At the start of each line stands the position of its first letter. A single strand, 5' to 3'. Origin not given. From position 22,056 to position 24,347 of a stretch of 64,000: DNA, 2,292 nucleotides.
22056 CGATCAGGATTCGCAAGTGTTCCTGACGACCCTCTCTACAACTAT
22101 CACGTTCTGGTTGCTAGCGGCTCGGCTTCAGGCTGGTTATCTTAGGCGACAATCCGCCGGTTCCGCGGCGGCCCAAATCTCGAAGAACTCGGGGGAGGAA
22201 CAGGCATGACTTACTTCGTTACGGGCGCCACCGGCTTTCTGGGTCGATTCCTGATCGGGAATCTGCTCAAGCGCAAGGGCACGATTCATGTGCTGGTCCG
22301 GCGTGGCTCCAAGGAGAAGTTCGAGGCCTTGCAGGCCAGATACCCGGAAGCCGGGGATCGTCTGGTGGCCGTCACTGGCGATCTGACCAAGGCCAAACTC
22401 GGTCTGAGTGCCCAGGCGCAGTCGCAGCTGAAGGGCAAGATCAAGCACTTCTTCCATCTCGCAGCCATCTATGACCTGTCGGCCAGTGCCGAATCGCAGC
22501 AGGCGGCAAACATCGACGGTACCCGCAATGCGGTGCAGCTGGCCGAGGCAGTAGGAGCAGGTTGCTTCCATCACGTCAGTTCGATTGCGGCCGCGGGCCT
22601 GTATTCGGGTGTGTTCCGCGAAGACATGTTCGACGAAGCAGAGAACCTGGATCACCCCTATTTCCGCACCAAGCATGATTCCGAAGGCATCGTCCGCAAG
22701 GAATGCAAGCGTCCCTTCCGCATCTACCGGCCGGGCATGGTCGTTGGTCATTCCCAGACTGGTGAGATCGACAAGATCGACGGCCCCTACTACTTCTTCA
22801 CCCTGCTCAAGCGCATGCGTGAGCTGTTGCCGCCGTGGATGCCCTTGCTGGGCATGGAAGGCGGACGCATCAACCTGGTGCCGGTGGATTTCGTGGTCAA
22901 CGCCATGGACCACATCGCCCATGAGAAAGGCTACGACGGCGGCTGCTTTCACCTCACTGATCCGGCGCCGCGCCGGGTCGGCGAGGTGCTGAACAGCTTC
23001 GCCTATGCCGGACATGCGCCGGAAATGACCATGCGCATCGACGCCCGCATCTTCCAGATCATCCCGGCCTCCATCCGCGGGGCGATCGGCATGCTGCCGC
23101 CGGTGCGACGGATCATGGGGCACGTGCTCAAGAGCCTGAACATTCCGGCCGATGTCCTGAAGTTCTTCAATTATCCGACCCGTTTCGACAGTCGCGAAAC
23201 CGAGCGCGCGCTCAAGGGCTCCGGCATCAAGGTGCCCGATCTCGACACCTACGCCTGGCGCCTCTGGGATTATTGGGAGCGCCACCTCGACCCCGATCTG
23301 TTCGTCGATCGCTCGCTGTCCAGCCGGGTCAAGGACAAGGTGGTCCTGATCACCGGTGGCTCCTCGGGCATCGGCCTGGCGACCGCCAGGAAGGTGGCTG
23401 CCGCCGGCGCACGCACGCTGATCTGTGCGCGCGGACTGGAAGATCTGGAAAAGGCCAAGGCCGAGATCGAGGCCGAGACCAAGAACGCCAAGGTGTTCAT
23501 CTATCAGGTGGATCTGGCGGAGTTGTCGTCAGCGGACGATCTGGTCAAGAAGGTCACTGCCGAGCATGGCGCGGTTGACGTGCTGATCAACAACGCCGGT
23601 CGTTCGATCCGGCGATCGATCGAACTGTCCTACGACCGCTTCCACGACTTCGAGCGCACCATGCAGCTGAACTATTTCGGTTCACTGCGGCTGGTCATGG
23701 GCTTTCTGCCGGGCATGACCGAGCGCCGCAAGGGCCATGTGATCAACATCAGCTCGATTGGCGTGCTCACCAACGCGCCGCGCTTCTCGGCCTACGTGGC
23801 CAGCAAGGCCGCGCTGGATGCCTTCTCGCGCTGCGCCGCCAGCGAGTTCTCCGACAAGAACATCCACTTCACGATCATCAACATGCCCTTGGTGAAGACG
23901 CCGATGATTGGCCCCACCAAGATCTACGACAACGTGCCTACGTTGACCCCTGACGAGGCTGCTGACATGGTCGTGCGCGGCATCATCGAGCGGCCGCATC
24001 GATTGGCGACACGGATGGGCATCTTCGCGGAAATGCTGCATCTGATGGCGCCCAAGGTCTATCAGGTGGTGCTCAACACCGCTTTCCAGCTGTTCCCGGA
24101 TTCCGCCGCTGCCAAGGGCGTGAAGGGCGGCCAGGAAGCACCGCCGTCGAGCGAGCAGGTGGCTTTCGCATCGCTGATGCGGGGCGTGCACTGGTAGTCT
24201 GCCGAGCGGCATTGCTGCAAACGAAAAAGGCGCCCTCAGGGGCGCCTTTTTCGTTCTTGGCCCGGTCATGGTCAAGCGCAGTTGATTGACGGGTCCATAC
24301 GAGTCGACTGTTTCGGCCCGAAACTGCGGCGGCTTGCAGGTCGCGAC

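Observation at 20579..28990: PHA-granule scaffold and regulator genes wired to wax-ester enzymes instead of a PHA synthase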

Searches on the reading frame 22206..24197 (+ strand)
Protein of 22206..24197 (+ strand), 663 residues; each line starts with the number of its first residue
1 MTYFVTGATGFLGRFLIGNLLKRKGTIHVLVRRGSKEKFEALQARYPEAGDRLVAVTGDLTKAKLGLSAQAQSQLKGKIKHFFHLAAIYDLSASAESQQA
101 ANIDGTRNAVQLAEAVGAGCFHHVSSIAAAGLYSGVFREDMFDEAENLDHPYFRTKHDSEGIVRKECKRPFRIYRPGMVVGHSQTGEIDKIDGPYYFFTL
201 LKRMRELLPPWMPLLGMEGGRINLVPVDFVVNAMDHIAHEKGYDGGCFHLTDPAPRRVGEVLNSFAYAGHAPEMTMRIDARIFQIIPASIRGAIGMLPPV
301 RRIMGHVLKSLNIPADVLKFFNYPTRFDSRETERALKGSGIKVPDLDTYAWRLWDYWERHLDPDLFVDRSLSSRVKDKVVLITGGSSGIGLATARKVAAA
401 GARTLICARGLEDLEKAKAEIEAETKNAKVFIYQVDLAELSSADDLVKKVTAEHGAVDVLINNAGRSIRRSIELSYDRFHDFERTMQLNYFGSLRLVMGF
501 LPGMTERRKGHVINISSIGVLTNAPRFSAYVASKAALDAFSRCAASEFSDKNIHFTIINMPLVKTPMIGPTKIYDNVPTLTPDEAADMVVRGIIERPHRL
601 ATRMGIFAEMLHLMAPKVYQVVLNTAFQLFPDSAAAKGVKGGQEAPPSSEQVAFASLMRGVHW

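Call 3: search_protein_families(library=pfam, proteins=[window:22206-24197:+], max_evalue=0.01)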
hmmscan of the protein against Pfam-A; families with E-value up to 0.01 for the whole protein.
window:22206-24197:+ (663 aa): 11 families
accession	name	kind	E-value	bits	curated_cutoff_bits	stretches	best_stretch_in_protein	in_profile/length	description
PF00106.31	adh_short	-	7.4e-54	182.6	26.6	1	378-568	1-187/195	short chain dehydrogenase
PF07993.18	NAD_binding_4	-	5.2e-49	167.2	20.1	1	5-234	1-258/258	Male sterility protein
PF13561.12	adh_short_C2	-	4.1e-32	112.1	27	1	387-570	6-183/236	Enoyl-(Acyl carrier protein) reductase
PF01370.27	Epimerase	-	3.1e-19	69.8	20.9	1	4-183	2-176/240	NAD dependent epimerase/dehydratase family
PF08659.16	KR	-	2.3e-18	67.2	22.6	2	380-544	3-163/180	KR domain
PF16363.11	GDP_Man_Dehyd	-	1.1e-10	42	27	1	4-160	1-161/332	GDP-mannose 4,6 dehydratase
PF01073.25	3Beta_HSD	-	3e-10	40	22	1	5-167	2-161/280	3-beta hydroxysteroid dehydrogenase/isomerase family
PF13460.12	NAD_binding_10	-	2.2e-08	34.6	27.2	1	7-182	1-149/184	NAD(P)H-binding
PF02719.21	Polysacc_synt_2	-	7.5e-06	25.8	20.2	1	4-126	2-128/293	Polysaccharide biosynthesis protein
PF05368.20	NmrA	-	0.00026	21.1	27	0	5-68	7-60/298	NmrA-like family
PF04321.23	RmlD_sub_bind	-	0.0068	15.9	27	0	2-183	2-155/287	RmlD substrate binding domain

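Call 4: search_protein_families(library=ncbifam, proteins=[window:22206-24197:+], max_evalue=0.01)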
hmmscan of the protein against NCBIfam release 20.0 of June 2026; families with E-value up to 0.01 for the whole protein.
window:22206-24197:+ (663 aa): 244 families (the best 25 are shown)
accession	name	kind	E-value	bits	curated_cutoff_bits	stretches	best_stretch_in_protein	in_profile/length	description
NF005539.0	PRK07201.1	equivalog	4.1e-297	987.3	549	1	1-663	1-657/657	SDR family oxidoreductase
NF004521.0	PRK05866.1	equivalog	2.3e-89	299.4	368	1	373-624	36-286/294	SDR family oxidoreductase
NF005672.0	PRK07454.1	equivalog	4e-42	144.1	234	1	376-591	5-219/241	SDR family oxidoreductase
NF005878.0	PRK07825.1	subfamily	5.8e-42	143.9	287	1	372-620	4-246/278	short chain dehydrogenase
NF004825.0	PRK06181.1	equivalog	6.2e-42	143.7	215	1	374-626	3-262/268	SDR family oxidoreductase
NF005559.1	PRK07231.1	subfamily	1.8e-39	135.8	215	1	374-568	1-191/249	glucose 1-dehydrogenase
NF004824.0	PRK06180.1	subfamily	7.5e-38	130.3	298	1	376-560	3-180/279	oxidoreductase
NF005495.0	PRK07109.1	subfamily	1.1e-37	130.1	264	1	374-572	5-201/334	SDR family oxidoreductase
TIGR01963.1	PHB_DH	subfamily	3.3e-37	128.1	307.05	1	378-569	2-189/255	3-hydroxybutyrate dehydrogenase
NF005806.0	PRK07666.1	equivalog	4.9e-36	124.2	286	1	374-591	4-219/239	3-ketoacyl-ACP reductase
NF004526.0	PRK05872.1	subfamily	7.1e-36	123.8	276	1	372-600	5-240/297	short-chain dehydrogenase/reductase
TIGR01746.1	Thioester-redct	subfamily_domain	8.3e-36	124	213.35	1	4-265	3-277/371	thioester reductase domain-containing protein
NF009466.0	PRK12826.1-2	subfamily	6e-35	120.9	222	1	377-571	3-195/248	3-oxoacyl-ACP reductase FabG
NF005437.0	PRK07024.1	equivalog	2.1e-34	119.1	266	1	377-626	4-250/259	SDR family oxidoreductase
NF004791.0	PRK06138.1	equivalog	3.2e-34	118.4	312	1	374-569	2-192/252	SDR family oxidoreductase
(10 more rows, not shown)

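Call 6: find_encoding_contigs(protein=window:22206-24197:+, flank=10000, max_places=6)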
Protein window:22206-24197:+ (663 aa): no gene with exactly this product is on record in the collection.
